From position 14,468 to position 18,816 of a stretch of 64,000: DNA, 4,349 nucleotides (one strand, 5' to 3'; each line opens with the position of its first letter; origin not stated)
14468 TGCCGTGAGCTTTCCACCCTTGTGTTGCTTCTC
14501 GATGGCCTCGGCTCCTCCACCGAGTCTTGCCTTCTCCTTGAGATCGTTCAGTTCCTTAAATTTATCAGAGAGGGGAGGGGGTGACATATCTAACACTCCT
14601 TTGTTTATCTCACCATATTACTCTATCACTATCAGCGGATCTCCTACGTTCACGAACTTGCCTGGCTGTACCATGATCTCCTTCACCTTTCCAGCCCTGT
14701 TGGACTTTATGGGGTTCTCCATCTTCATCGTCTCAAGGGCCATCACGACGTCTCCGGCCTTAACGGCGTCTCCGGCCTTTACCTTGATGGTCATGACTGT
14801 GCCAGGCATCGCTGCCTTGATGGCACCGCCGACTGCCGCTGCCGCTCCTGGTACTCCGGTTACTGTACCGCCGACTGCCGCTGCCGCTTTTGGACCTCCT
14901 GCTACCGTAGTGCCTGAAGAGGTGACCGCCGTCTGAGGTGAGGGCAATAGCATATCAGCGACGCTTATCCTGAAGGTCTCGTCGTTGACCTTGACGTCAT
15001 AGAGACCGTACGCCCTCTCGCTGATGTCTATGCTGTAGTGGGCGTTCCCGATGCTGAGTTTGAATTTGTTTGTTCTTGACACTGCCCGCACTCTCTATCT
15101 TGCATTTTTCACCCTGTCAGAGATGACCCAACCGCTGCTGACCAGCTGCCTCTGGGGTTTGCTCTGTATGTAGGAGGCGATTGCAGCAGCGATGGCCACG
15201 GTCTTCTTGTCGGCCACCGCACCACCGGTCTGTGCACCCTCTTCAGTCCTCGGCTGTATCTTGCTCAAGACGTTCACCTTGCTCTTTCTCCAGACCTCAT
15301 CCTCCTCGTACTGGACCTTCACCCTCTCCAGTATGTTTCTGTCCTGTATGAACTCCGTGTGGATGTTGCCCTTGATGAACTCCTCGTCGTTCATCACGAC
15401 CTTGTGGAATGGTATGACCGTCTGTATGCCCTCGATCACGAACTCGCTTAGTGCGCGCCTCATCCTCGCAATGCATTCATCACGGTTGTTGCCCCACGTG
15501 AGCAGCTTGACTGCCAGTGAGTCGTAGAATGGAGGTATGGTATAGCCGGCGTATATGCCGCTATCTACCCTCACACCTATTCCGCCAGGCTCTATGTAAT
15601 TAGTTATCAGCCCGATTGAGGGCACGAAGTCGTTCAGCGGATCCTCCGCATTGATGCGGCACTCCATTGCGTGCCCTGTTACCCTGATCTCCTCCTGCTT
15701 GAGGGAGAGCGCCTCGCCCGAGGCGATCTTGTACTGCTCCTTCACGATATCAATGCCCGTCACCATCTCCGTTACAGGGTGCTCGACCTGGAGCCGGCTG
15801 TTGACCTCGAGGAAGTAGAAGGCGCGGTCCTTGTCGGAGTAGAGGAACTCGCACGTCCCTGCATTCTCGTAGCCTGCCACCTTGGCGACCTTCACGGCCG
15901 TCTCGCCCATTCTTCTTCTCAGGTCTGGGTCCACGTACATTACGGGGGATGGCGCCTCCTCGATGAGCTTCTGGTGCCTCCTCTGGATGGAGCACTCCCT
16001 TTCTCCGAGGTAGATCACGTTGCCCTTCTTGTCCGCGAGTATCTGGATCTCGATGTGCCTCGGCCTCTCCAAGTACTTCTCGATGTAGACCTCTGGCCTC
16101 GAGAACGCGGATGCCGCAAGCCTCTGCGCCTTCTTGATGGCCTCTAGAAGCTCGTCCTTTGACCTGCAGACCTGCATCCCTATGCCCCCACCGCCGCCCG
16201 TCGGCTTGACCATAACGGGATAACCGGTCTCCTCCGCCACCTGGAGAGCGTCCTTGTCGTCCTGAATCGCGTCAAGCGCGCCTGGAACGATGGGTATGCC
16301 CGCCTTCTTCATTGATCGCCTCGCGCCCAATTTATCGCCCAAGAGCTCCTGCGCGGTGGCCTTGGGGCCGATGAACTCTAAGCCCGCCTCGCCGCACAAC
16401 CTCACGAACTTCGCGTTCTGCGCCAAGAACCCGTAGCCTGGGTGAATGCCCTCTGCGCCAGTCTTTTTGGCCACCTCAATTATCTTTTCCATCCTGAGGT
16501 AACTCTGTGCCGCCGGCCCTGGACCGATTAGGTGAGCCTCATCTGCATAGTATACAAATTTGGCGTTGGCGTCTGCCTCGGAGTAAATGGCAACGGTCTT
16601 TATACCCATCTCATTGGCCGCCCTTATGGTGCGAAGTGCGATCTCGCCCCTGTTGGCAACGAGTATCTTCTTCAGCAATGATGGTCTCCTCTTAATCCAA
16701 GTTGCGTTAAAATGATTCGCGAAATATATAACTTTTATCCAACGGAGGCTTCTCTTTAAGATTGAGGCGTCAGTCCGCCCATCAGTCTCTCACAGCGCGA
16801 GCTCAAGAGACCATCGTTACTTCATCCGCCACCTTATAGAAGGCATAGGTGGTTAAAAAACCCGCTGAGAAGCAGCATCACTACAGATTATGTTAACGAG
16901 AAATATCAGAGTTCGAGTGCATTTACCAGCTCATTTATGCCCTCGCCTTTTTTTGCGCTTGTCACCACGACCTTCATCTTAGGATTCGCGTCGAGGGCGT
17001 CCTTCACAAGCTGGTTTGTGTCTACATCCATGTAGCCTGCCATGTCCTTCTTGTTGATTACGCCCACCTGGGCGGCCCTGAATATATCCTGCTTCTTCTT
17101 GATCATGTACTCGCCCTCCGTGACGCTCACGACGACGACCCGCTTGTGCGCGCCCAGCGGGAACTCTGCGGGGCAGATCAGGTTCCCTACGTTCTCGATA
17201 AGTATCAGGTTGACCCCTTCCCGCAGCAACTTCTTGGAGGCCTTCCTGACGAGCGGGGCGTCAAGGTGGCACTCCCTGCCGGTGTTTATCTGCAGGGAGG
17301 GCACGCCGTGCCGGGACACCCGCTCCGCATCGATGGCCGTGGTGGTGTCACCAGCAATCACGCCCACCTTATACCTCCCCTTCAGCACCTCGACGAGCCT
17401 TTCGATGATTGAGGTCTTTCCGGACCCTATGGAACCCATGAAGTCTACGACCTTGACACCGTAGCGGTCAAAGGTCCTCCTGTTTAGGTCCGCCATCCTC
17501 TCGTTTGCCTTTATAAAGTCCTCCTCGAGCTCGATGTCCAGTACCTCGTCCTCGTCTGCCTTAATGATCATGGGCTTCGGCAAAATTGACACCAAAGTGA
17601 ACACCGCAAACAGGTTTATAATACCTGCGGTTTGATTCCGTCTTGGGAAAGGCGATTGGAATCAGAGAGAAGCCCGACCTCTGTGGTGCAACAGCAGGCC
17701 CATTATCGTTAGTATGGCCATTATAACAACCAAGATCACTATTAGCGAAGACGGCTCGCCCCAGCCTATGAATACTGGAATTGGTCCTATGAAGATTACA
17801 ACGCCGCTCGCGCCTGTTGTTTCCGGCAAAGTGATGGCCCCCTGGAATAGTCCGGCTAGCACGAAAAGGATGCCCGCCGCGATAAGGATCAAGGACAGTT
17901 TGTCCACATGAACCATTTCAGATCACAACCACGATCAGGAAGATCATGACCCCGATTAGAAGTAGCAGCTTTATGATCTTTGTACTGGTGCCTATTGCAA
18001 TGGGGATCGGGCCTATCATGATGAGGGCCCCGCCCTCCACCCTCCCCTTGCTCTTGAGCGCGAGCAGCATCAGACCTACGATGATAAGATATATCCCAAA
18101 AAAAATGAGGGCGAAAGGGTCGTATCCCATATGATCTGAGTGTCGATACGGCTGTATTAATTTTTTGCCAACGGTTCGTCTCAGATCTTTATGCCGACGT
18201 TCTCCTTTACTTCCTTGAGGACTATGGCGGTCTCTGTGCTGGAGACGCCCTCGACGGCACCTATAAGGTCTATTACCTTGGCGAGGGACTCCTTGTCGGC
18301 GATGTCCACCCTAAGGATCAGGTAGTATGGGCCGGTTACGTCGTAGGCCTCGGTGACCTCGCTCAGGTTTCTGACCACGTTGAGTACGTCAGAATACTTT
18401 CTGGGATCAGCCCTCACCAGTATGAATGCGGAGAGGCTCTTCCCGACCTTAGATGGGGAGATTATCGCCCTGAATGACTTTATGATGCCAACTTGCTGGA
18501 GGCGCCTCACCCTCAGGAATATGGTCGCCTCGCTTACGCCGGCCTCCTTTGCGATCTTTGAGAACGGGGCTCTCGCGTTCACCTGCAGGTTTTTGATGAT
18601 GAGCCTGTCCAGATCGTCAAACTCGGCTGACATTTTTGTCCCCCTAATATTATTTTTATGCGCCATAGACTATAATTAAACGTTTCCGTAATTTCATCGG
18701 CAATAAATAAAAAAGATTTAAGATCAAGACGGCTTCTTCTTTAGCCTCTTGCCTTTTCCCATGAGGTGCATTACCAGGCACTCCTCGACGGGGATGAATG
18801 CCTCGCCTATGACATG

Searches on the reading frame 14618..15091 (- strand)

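Call 53: search_protein_families(library=pfam, proteins=[window:14618-15091:-], max_evalue=0.00001)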
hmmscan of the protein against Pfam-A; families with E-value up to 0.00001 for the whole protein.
window:14618-15091:- (157 aa): 3 families
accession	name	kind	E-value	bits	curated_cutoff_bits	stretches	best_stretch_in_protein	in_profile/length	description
PF00364.28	Biotin_lipoyl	-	8.9e-20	70.8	22.1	1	91-156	3-73/73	Biotin-requiring enzyme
PF13533.13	Biotin_lipoyl_2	-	3.6e-11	43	29.8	0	91-119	3-31/32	Biotin-lipoyl like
PF13437.12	HlyD_3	-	2.6e-07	31.8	22.2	0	128-156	2-30/106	HlyD family secretion protein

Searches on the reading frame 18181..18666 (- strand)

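Call 53: search_protein_families(library=pfam, proteins=[window:18181-18666:-], max_evalue=0.00001)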
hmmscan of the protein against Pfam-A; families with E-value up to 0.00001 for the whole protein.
window:18181-18666:- (161 aa): 4 families
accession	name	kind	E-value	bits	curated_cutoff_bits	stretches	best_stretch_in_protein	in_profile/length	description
PF01037.27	AsnC_trans_reg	-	5.5e-16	58.7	25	1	82-152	1-73/73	Lrp/AsnC ligand binding domain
PF13404.12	HTH_AsnC-type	-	7.3e-13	48.6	27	1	17-57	2-42/42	AsnC-type helix-turn-helix domain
PF13412.12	HTH_24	-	2.9e-09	36.8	21.9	1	17-63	2-48/48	Winged helix-turn-helix DNA-binding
PF22451.2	NirdL-like_HTH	-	2e-06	27.7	27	1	32-62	16-46/47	Siroheme decarboxylase NirDL-like HTH domain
